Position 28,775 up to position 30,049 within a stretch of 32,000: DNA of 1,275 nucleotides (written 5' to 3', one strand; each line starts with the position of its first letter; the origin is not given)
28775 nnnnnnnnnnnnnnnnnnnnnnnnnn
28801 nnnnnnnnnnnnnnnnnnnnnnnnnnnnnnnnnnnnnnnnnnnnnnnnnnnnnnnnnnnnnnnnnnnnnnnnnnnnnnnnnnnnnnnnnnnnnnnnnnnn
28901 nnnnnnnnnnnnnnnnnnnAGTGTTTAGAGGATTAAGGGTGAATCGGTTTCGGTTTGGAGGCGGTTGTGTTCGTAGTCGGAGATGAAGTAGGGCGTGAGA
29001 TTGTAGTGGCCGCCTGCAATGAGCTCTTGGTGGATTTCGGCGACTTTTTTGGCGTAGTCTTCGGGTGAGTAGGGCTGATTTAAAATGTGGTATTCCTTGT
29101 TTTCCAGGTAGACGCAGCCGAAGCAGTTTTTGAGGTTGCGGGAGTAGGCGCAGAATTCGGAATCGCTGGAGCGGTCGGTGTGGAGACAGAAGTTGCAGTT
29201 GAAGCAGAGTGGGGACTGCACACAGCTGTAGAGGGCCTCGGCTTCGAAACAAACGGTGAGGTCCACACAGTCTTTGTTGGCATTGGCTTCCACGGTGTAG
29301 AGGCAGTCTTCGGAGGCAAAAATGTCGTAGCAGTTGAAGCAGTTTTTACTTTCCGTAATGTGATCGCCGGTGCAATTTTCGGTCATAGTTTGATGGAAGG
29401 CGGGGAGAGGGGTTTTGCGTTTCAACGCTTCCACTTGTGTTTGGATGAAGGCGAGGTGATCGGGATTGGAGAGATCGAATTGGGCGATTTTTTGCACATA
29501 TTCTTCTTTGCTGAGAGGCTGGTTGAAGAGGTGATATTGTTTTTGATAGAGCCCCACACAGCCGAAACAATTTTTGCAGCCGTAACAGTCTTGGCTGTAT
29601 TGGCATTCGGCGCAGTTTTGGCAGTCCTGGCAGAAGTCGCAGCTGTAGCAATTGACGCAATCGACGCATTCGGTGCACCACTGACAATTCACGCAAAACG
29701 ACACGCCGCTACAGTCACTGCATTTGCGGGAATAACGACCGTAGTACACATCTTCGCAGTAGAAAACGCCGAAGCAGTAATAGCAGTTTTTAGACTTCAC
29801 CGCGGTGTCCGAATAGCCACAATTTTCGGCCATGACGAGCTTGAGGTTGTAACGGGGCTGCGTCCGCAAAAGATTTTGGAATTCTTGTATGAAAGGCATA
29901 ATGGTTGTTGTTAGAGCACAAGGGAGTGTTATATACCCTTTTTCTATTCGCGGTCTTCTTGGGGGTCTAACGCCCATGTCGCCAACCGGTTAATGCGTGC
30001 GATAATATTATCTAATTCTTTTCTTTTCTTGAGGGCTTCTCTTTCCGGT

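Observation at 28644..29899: (Cys-x-x)n ladder protein with internal duplication, coupled to a separate double zinc-ribbon gene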

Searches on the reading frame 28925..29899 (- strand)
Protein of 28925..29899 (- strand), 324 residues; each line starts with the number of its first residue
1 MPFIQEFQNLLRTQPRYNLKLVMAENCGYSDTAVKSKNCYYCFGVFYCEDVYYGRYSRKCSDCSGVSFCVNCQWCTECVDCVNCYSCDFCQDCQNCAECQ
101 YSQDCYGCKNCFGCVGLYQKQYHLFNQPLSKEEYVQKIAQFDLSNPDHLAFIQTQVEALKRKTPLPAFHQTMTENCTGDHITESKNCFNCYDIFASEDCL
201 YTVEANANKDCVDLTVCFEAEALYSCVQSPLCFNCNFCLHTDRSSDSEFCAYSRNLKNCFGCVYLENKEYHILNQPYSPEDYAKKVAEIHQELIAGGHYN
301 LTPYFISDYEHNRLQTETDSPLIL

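Call 3: search_protein_families(library=pfam, proteins=[window:28925-29899:-], max_evalue=1)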
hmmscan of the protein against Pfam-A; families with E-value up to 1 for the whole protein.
window:28925-29899:- (324 aa): 2 families
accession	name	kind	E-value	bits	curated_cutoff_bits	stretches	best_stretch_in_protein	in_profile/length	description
PF04015.17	DUF362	-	0.013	16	24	0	249-291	113-153/200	Domain of unknown function (DUF362)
PF02420.20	AFP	-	0.53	11.2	36.5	1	180-191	1-12/12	Insect antifreeze protein repeat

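Call 4: search_protein_families(library=ncbifam, proteins=[window:28925-29899:-], max_evalue=1)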
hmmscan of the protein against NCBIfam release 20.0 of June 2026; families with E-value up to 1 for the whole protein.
window:28925-29899:- (324 aa): 0 families

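Call 5: find_homologous_proteins(query=window:28925-29899:-)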
Query window:28925-29899:- (324 aa): 334 proteins with E <= 0.001 among 532 candidates; the best 120 are listed.
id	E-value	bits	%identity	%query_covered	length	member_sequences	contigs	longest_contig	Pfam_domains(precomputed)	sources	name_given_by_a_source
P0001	2.1e-225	765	100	100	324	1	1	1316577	-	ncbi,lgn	ncbi:MAG: hypothetical protein WC777_02340 [Candidatus Gracilibacteria bacterium]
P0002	3.5e-179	613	81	99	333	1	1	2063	-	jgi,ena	-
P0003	3.9e-152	524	69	100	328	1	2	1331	-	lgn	-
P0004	9.6e-149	513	67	100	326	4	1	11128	-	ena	-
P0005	1.6e-148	512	67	99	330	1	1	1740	-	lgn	-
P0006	2.3e-148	512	72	93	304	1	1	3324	-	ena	-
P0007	1.5e-146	506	66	99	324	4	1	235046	-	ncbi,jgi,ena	ncbi:MAG: hypothetical protein WC843_00380 [Candidatus Gracilibacteria bacterium]|jgi:hypothetical p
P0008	3.1e-145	502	66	99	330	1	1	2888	-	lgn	-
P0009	4.0e-145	501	67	99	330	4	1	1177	-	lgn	-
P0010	1.0e-144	500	65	99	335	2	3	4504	-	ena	-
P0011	1.7e-144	499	67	99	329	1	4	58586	-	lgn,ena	-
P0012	1.9e-143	496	65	99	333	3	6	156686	-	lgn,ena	-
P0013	1.1e-139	483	64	100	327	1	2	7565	-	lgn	-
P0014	3.3e-139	482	64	99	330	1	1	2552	-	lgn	-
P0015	5.9e-138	478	63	99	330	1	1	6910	-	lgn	-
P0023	2.6e-133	462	63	99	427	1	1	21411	-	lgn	-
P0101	6.1e-61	224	41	90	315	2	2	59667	-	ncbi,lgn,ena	ncbi:MAG: hypothetical protein AAB588_03925 [Patescibacteria group bacterium]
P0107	1.4e-58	217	39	94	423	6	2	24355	-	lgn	-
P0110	6.1e-57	211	36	99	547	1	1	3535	-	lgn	-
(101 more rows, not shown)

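Call 8: search_solved_structures(query=window:28925-29899:-, max_evalue=10)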
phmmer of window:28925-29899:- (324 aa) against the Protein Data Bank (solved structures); distinct sequences matched with E-value up to 10: 51.
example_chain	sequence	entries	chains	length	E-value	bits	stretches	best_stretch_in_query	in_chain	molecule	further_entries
2j2s_A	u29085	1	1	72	0.078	15.2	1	51-103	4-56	ZINC FINGER PROTEIN HRX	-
4nw3_A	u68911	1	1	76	0.12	14.7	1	53-102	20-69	Histone-lysine N-methyltransferase 2A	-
3ix0_A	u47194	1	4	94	0.12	14.6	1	53-89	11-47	Beta-microseminoprotein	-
2iz3_A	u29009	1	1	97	0.14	14.4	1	52-89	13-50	BETA-MICROSEMINOPROTEIN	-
2jyi_A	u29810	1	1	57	0.22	13.7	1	54-102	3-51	Zinc finger protein HRX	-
2kkf_A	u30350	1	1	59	0.23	13.7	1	54-102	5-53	Histone-lysine N-methyltransferase HRX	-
9s1l_C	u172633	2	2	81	0.91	11.7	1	68-114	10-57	Photosystem I iron-sulfur center (PsaC)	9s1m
9xj9_C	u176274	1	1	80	1.5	11.1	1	68-113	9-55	Photosystem I iron-sulfur center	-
5zji_C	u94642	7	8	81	1.5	11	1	68-113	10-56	photosystem I subunit VII | Photosystem I iron-sulfur center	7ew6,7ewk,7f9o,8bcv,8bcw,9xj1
9mgw_C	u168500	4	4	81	1.5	11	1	68-112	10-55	Photosystem I iron-sulfur center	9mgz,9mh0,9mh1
4k92_A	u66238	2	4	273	1.5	11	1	156-204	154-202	CLIP-associating protein 1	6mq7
7wfd_AC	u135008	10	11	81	1.6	10.9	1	68-113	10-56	Photosystem I iron-sulfur center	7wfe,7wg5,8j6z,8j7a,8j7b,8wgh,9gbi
9grx_c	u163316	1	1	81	1.6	10.9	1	68-113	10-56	Photosystem I iron-sulfur center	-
6qph_C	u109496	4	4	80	1.7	10.9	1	68-112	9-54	Photosystem I iron-sulfur center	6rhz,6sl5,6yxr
9kqp_C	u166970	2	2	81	2.2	10.5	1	68-113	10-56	Photosystem I iron-sulfur center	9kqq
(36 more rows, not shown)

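Call 16: find_encoding_contigs(protein=P0007, flank=6000, max_places=2)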
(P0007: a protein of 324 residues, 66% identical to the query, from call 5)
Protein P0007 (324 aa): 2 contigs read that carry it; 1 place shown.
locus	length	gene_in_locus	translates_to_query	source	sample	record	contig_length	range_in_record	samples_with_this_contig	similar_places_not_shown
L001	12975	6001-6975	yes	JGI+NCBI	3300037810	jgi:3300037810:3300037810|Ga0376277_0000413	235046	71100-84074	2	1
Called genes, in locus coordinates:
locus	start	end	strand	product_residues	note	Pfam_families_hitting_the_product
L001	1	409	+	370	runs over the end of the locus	-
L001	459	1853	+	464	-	PF00395:SLH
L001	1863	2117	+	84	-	-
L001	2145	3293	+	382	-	PF00390:malic, PF01262:AlaDh_PNT_C (weak), PF03949:Malic_M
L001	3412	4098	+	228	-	PF03009:GDPD (weak)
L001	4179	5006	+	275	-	PF20772:TACO1_YebC_N, PF01709:Transcrip_reg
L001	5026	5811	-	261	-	PF01978:TrmB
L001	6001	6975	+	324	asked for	-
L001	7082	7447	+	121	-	-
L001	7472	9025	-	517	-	PF01368:DHH, PF02272:DHHA1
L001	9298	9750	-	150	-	-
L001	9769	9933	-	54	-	-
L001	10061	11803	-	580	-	PF01368:DHH, PF02272:DHHA1, PF17768:RecJ_OB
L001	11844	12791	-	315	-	PF01715:IPPT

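Call 18: find_encoding_contigs(protein=P0012, flank=6000, max_places=2)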
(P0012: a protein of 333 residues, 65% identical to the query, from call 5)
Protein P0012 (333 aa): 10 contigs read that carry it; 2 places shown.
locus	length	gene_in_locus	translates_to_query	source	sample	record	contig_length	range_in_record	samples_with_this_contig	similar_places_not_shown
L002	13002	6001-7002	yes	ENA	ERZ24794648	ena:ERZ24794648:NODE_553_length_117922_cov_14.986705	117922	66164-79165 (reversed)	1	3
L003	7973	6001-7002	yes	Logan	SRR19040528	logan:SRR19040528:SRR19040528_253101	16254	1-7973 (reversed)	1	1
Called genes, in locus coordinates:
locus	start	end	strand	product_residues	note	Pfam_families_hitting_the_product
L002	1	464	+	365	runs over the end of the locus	PF01966:HD, PF13286:HD_assoc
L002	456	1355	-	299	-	PF01551:Peptidase_M23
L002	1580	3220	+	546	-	-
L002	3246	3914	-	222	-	-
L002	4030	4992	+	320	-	-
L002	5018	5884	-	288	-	PF01978:TrmB (weak)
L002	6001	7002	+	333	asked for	-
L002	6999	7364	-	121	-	-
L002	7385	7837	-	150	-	-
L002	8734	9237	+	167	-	-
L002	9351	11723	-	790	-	PF01751:Toprim, PF01131:Topoisom_bac, PF13368:Toprim_C_rpt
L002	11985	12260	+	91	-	PF00216:Bac_DNA_binding, PF18291:HU-HIG, PF14908:HU-CCDC81_euk_1 (weak), PF18175:HU-CCDC81_bac_2 (weak)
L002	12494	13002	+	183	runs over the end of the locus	PF13083:KH_KhpA-B, PF01424:R3H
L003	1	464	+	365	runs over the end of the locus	PF01966:HD, PF13286:HD_assoc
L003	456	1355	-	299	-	PF01551:Peptidase_M23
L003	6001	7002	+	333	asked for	-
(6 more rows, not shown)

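Call 19: find_encoding_contigs(protein=P0101, flank=6000, max_places=2)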
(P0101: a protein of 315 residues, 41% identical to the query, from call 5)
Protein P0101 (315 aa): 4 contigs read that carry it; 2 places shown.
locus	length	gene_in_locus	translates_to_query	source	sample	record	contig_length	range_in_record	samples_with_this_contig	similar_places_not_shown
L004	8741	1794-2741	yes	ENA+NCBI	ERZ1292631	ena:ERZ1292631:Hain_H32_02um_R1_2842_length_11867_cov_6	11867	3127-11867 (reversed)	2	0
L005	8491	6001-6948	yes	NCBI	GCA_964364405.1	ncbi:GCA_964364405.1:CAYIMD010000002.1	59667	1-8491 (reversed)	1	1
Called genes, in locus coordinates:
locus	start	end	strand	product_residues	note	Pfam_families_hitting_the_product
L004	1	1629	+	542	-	PF02355:SecD_SecF_C (weak), PF03176:MMPL, PF07549:Sec_GG, PF02355:SecD_SecF_C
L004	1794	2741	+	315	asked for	-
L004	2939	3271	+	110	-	-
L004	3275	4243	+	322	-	-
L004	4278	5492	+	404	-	-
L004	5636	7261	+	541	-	PF17764:PriA_3primeBD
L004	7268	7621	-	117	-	-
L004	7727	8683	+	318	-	PF00579:tRNA-synt_1b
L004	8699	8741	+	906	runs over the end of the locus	PF02384:N6_Mtase, PF20473:MmeI_Mtase, PF07669:Eco57I, PF18135:Type_ISP_C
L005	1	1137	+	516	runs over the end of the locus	PF01676:Metalloenzyme, PF06415:iPGM_N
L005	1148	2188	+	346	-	PF00483:NTP_transferase, PF12804:NTP_transf_3 (weak), PF22640:ManC_GMP_beta-helix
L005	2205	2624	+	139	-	PF01050:MannoseP_isomer (weak)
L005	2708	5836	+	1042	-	PF21760:SecD_1st, PF00639:Rotamase, PF13616:Rotamase_3, PF22599:SecDF_P1_head, PF02355:SecD_SecF_C (weak), PF03176:MMPL, PF07549:Sec_GG, PF02355:SecD_SecF_C, +1 more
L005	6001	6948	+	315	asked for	-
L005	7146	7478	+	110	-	-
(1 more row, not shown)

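Call 24: search_protein_families(library=pfam, proteins=[P0110, P0107, P0023], max_evalue=0.1)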
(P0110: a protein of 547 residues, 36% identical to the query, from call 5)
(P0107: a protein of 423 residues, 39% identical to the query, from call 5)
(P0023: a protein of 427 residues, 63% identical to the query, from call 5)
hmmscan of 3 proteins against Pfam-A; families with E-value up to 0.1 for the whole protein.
P0110 (547 aa): 3 families
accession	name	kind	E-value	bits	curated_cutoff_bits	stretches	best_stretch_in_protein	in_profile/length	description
PF23477.1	zf_Tbcl_2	-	0.00037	20.6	27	1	510-544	1-35/37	Probable treble clef zinc finger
PF09606.15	Med15_N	-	0.0021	18.2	24.1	0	372-393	42-63/72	ARC105/Med15 mediator subunit N-terminal KIX domain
PF00412.28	LIM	-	0.053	14.2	22.9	1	516-544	28-56/58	LIM domain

P0107 (423 aa): 1 family
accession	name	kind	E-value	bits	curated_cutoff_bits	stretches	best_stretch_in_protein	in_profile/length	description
PF23477.1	zf_Tbcl_2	-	6.6e-05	23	27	1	386-419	1-34/37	Probable treble clef zinc finger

P0023 (427 aa): 0 families

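Call 28: predict_structure(alignment_id=A1)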
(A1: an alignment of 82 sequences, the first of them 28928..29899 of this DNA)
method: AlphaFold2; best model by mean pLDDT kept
length: 324 residues; sequences in the alignment: 82
mean_pLDDT: 72.5   pTM: 0.57
mean pLDDT of the five models: 72.5, 72.4, 67.9, 65.6, 63.5
residues with pLDDT >= 90: 23; 70-90: 176; 50-70: 113; < 50: 12
segments of 3 or more residues with pLDDT < 50: 318-320
pLDDT, mean of each block of 10 residues (from residue 1): 79 59 71 81 86 88 89 91 90 84 76 58 66 80 77 64 61 70 73 74 72 71 67 64 57 55 54 79 80 72 79 63 46
secondary structure, 60 per line:
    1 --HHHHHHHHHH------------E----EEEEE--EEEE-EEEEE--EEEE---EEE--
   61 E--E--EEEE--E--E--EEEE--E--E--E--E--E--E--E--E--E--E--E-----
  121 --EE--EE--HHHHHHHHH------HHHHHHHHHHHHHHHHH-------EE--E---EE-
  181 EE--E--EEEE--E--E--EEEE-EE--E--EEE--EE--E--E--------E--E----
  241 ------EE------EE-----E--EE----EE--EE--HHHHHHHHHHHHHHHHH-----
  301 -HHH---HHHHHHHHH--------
elements in order: H3-12 E30-34 E37-40 E42-46 E49-52 E56-58 E67-70 E79-82 H131-139 H146-162 E188-191 E200-203 E212-214 H279-295 H308-316

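Call 31: fold_search(model_id=the predicted structure, library=pdb)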
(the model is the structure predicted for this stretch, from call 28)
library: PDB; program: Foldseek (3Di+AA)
matches with E <= 10: 41; with E <= 0.001: 0
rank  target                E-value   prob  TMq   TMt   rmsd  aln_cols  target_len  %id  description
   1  2pyg_B                7.1e-02  0.07  0.11  0.11  19.3       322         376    9  Azotobacter vinelandii Mannuronan C-5 epimerase AlgE4 A-module (released 2008-05-27)
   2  1qrb                  1.6e-01  0.06  0.11  0.08  16.5       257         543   12  PLASTICITY AND STERIC STRAIN IN A PARALLEL BETA-HELIX: RATIONAL MUTATIONS IN P22 TAILSPIKE PROTEIN (released 2000-04-12)
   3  8ikx_A                2.4e-01  0.02  0.09  0.08  18.5       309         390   11  An Arabidopsis polygalacturonase PGLR (released 2024-02-07)
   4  4mr0_A                3.3e-01  0.04  0.11  0.08  18.0       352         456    7  Crystal structure of PfbA, a surface adhesin of Streptococcus pneumoniae (released 2014-02-05)
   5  7b8b_B                3.4e-01  0.03  0.07  0.07  15.2       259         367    7  ADPG2 - ENDOPOLYGALACTURONASE FROM ARABIDOPSIS THALIANA (released 2022-06-22)
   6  6nw9_C                3.6e-01  0.04  0.11  0.07  16.0       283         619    8  CRYSTAL STRUCTURE OF A TAILSPIKE PROTEIN 3 (TSP3, ORF212) FROM ESCHERICHIA COLI O157:H7 BACTERIOPHAGE CBA120 (released 2019-06-05)
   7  1wmr_A                3.6e-01  0.01  0.08  0.06  17.4       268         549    9  Crystal Structure of Isopullulanase from Aspergillus niger ATCC 9642 (released 2005-07-19)
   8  5js4_A                4.6e-01  0.02  0.08  0.06  16.4       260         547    8  Crystal structure of phiAB6 tailspike (released 2017-03-08)
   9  6fi2_A                4.6e-01  0.02  0.09  0.08  21.6       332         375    5  VexL: A periplasmic depolymerase provides new insight into ABC transporter-dependent secretion of bacterial capsular p (released 2018-05-02)
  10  2bx6                  5.1e-01  0.11  0.12  0.12   9.0       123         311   15  Crystal Structure of the human Retinitis Pigmentosa protein 2 (RP2) (released 2006-01-18)
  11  9j4i_A                5.1e-01  0.05  0.12  0.10  17.9       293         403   10  Crystal structure of GH9l Inulin fructotransferases (IFTase) in compex with fruetosyl nystose (GF4) (released 2024-09-04)
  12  1l1i_MODEL_1_A        6.0e-01  0.51  0.12  0.35   7.7        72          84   29  Solution Structure of the Tenebrio molitor Antifreeze Protein (released 2002-05-22)
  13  1hg8_A                6.0e-01  0.01  0.09  0.08  16.4       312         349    9  Endopolygalacturonase from the phytopathogenic fungus Fusarium moniliforme (released 2001-11-10)
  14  5jsd_A                6.6e-01  0.02  0.09  0.06  16.2       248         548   11  Crystal structure of phiAB6 tailspike in complex with five-repeated oligosaccharides of Acinetobacter baumannii surfac (released 2017-03-08)
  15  2inu_A                6.6e-01  0.02  0.08  0.08  19.0       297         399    8  Crystal structure of Inulin fructotransferase in the absence of substrate (released 2006-12-26)
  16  1ezg_A                7.3e-01  0.41  0.11  0.35   6.9        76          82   28  CRYSTAL STRUCTURE OF ANTIFREEZE PROTEIN FROM THE BEETLE, TENEBRIO MOLITOR (released 2000-08-09)
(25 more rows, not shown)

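Call 36: find_related_loci(query=A1, collection=genome_contigs, flank=5000)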
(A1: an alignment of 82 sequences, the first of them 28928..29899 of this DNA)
Query A1 (324 aa) in genome_contigs; peptide patterns used: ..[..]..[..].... (x = any residue, [..] = any of these).
600 stretches matched a pattern (row limit reached: there are more); 389 encode a relative of the query (tblastn E <= 1e-3); the best 80 are kept; 79 distinct loci.
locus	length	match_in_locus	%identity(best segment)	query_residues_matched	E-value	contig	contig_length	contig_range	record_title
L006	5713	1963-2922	61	3-322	3e-133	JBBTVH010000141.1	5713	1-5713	MAG: Patescibacteria group bacterium isolate H52-bin047_1 H52_bin047_1_000000000141, whole genome shotgun sequence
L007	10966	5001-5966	57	1-322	4e-129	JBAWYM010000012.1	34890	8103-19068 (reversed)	MAG: Candidatus Peregrinibacteria bacterium isolate ELA089 MAG089_12, whole genome shotgun sequence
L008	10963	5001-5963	56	1-322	5e-126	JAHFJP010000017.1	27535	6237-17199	MAG: Candidatus Peribacteria bacterium isolate nzgw389 NODE_1821_length_27536_cov_12.065512, whole genome shotgun sequen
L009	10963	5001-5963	56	1-322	1e-125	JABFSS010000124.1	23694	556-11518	MAG: Candidatus Peribacteraceae bacterium isolate WB-IL-18 seq_972, whole genome shotgun sequence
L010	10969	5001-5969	58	2-324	1e-124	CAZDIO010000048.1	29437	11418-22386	MAG TPA_asm: uncultured Bdellovibrionales bacterium isolate binchicken_co200_37 genome assembly, contig: k141_1802388, w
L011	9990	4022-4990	56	1-323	4e-119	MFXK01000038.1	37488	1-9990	MAG: Candidatus Peregrinibacteria bacterium RIFOXYB2_FULL_33_20 rifoxyb2_full_scaffold_773, whole genome shotgun sequenc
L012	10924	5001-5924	42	1-307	1e-76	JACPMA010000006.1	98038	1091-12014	MAG: Candidatus Peregrinibacteria bacterium isolate NC_groundwater_535_Ag_S-0.1um_45_10 S35_SO-1_scaffold_222363, whole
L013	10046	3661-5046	43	3-301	5e-65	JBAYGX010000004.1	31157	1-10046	MAG: Candidatus Gracilibacteria bacterium isolate SO_2016_GW1_135 scaffold02628_OW334_2016, whole genome shotgun sequenc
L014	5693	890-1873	38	1-324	1e-64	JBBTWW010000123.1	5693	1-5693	MAG: Patescibacteria group bacterium isolate H32-bin134_1 H32_bin134_1_000000000123, whole genome shotgun sequence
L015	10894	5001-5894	40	1-297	2e-63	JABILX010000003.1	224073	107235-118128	MAG: Candidatus Peregrinibacteria bacterium isolate SI054_bin82 k141_299657, whole genome shotgun sequence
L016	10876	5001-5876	39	3-299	1e-62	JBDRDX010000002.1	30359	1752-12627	MAG: Patescibacteria group bacterium isolate MEGAHIT-group-1.284 k141_12378321, whole genome shotgun sequence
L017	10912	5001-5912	36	1-308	4e-61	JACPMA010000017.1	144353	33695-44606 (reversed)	MAG: Candidatus Peregrinibacteria bacterium isolate NC_groundwater_535_Ag_S-0.1um_45_10 S35_SO-1_scaffold_475754, whole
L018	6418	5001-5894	37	1-299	7e-60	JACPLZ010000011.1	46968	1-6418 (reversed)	MAG: Candidatus Peregrinibacteria bacterium isolate NC_groundwater_534_Ag_S-0.1um_43_8 S35_SO-1_scaffold_112170, whole g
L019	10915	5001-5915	36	1-303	6e-57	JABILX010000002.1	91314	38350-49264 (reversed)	MAG: Candidatus Peregrinibacteria bacterium isolate SI054_bin82 k141_741902, whole genome shotgun sequence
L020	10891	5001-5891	37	1-299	6e-56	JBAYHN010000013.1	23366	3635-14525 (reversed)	MAG: Candidatus Gracilibacteria bacterium isolate SO_2016_GW1_150 scaffold03806_OW334_2016, whole genome shotgun sequenc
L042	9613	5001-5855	35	3-299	3e-50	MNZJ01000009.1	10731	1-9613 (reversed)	MAG: Candidatus Peregrinibacteria bacterium CG2_30_44_17 cg2_3.0_scaffold_6991_c, whole genome shotgun sequence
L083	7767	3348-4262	32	1-300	5e-45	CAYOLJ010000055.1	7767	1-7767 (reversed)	MAG TPA_asm: uncultured Candidatus Peribacteria bacterium isolate SRP178699_co1_637 genome assembly, contig: NODE_13438_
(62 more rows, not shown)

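Call 38: search_protein_representatives(alignment_id=A1)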
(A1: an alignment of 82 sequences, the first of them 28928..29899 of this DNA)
Query: 82 sequences, 324 profile positions. Proteins with E-value up to 0.001 (for the whole library): 3973; up to 1e-10: 2594; up to 1e-30: 1462. The best 150 are listed.
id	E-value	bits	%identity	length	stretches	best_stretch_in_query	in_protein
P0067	3.4e-135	466.6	-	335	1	2-322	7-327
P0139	3.3e-122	423.9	-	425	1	1-322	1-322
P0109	1.7e-107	375.6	-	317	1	2-310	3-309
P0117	3.5e-106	371.3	-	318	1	1-315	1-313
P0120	6.8e-106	370.3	-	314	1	2-306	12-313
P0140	1.1e-102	359.8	-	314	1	2-307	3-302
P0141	3.6e-99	348.2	-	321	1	1-315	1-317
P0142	7.8e-99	347.1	-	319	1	1-310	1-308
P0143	4.2e-98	344.7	-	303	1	1-305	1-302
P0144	4.4e-96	338.1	-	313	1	1-308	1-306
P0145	5.4e-96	337.8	-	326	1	1-315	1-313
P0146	2.0e-95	336.0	-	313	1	2-305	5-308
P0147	2.1e-95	335.9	-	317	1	1-302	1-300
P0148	3.5e-94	331.8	-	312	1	1-300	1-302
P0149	1.4e-93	329.9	-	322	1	3-314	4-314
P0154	2.2e-89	316.1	-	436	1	2-303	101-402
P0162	2.8e-85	302.6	-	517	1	3-306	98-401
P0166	6.1e-84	298.2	-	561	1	3-305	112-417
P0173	1.4e-80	287.1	-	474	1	3-304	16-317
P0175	2.9e-80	286.1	-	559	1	2-305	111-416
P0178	3.1e-79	282.7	-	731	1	3-301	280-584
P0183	7.9e-79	281.4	-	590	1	2-296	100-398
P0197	1.1e-77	277.6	-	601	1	2-295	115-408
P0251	6.0e-74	265.3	-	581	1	2-301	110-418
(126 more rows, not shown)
